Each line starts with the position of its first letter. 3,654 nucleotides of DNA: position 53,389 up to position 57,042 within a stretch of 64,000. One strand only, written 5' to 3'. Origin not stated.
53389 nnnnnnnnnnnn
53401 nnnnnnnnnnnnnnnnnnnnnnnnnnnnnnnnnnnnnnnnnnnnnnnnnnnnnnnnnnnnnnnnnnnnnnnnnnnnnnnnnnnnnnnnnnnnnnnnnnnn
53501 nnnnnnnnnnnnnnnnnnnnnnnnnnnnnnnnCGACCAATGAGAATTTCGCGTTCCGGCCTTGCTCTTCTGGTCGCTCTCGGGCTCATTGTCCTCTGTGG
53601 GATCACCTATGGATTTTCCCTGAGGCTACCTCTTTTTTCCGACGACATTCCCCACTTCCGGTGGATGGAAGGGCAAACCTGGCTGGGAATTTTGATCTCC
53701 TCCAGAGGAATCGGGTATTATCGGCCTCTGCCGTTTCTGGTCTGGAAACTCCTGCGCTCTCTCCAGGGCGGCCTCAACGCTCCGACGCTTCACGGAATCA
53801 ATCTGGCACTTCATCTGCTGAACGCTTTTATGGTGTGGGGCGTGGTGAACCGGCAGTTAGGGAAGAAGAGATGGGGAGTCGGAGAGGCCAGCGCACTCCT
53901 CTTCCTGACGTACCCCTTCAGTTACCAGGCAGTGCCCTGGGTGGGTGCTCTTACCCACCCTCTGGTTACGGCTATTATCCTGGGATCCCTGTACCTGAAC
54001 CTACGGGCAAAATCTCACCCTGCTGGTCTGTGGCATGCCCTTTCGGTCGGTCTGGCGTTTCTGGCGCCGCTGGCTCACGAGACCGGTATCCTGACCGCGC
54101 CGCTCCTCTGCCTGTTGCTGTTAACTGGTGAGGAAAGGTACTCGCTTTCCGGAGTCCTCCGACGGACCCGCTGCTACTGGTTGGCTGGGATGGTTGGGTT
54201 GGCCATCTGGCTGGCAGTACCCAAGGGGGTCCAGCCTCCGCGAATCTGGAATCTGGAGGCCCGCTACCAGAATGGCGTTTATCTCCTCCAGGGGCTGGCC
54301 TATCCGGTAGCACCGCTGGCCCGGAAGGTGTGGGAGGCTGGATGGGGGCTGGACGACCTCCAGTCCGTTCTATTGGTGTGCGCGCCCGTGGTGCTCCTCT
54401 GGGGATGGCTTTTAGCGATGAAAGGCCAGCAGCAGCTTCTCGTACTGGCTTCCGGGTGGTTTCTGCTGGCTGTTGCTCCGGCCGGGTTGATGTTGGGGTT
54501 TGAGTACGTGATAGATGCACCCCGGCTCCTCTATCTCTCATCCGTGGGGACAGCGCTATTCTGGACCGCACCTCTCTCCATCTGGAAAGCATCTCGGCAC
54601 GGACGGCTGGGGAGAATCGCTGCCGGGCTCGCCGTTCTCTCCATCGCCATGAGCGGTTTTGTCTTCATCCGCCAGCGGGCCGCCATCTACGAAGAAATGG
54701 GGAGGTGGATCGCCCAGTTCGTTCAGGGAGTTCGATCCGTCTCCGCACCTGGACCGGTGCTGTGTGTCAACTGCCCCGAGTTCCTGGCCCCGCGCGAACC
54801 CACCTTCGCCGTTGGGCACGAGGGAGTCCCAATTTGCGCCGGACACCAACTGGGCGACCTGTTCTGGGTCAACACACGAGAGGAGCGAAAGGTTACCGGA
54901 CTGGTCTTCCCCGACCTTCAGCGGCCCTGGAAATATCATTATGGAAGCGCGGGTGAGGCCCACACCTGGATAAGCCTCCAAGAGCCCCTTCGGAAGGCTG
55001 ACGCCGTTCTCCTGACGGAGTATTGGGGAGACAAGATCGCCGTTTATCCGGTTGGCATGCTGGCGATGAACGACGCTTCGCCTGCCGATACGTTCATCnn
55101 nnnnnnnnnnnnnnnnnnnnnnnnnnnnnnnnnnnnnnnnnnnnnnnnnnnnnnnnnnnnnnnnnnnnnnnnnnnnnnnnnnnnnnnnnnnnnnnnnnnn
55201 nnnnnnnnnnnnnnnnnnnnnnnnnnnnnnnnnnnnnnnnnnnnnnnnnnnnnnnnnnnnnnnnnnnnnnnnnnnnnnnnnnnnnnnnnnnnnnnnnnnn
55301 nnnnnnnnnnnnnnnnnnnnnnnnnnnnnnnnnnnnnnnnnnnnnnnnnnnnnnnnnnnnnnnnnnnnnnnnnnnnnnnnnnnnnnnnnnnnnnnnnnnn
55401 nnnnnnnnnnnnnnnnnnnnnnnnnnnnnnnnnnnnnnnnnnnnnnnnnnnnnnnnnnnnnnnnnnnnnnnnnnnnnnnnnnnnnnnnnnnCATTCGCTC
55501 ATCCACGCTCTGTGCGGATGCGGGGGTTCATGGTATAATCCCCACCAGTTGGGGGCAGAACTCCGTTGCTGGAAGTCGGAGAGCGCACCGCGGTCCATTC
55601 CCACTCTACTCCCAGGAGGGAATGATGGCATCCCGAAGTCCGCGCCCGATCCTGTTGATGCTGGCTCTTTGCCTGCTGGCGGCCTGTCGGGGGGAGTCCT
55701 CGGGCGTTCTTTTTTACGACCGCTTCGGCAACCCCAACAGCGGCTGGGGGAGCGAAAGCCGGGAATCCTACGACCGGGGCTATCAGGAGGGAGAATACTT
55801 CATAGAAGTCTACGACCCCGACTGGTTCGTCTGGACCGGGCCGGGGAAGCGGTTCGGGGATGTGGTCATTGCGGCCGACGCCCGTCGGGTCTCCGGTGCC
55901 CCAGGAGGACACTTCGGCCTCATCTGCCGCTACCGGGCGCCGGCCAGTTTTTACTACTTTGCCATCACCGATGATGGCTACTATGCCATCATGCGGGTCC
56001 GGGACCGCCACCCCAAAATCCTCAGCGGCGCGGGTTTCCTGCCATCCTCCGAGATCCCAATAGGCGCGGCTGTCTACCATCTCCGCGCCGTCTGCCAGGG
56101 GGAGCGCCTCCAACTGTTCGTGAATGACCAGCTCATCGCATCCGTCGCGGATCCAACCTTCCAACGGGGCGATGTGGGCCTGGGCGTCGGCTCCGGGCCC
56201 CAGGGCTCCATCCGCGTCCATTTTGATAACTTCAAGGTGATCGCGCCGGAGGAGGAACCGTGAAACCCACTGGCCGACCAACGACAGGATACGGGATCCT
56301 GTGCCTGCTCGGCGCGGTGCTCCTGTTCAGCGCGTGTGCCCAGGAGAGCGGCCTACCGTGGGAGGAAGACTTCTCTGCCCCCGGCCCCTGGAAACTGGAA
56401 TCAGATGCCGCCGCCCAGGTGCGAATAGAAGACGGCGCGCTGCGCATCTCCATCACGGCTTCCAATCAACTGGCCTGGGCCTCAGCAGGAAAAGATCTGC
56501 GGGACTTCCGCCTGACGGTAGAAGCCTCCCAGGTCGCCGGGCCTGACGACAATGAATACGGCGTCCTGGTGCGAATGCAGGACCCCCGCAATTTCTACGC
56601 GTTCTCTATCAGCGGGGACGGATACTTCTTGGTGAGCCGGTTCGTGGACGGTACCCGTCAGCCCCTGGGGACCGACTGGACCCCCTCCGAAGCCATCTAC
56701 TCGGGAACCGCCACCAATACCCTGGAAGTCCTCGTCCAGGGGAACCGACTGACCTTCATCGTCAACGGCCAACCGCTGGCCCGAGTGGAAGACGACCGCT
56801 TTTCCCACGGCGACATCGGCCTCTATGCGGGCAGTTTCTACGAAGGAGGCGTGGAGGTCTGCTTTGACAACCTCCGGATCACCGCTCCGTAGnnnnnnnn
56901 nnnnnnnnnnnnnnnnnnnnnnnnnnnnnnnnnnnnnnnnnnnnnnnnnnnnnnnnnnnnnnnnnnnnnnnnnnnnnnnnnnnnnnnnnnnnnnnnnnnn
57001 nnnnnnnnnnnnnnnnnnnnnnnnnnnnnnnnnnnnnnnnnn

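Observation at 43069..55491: A 12.4-kb co-directional array of six GT-C glycosyltransferase genes, five sharing a novel C-terminal beta module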

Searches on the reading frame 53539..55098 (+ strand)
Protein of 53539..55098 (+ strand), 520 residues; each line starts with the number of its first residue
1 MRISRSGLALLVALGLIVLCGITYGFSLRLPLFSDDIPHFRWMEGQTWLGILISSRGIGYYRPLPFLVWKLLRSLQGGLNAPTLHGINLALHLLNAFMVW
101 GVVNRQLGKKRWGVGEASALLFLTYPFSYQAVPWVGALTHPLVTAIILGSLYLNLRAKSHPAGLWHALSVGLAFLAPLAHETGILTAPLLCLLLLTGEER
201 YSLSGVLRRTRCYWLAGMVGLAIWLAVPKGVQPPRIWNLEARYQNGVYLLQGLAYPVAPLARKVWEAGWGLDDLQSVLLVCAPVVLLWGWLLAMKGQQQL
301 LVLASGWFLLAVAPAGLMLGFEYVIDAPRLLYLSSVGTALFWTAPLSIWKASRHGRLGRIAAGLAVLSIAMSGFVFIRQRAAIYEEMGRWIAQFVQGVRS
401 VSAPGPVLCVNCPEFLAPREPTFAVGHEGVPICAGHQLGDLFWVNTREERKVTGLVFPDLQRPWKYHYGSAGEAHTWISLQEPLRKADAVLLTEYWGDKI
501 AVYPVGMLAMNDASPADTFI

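Call 28: search_protein_families(library=pfam, proteins=[window:53539-55098:+], max_evalue=10)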
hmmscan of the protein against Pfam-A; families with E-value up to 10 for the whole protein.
window:53539-55098:+ (520 aa): 1 family
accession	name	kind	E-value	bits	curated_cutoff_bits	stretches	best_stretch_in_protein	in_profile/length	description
PF08570.15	DUF1761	-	0.058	14.1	31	1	128-179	39-90/123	Protein of unknown function (DUF1761)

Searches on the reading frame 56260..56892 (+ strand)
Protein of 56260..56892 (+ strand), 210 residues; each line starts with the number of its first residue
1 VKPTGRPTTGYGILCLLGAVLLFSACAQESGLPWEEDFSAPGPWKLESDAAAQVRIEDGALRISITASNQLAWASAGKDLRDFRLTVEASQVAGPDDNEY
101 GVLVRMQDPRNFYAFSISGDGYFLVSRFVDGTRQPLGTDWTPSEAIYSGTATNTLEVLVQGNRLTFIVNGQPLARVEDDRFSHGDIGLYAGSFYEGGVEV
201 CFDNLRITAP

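Call 16: search_protein_families(library=pfam, proteins=[window:56260-56892:+], max_evalue=0.001)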
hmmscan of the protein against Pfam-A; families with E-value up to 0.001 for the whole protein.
window:56260-56892:+ (210 aa): 1 family
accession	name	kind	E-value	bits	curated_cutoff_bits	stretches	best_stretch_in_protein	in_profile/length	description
PF06439.18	3keto-disac_hyd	-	1.4e-10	41.9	26.8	1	44-208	14-187/187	3-keto-disaccharide hydrolase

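Call 47: search_protein_families(library=ncbifam, proteins=[window:56260-56892:+], max_evalue=0.001)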
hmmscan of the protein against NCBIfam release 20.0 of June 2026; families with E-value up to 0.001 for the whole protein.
window:56260-56892:+ (210 aa): 0 families
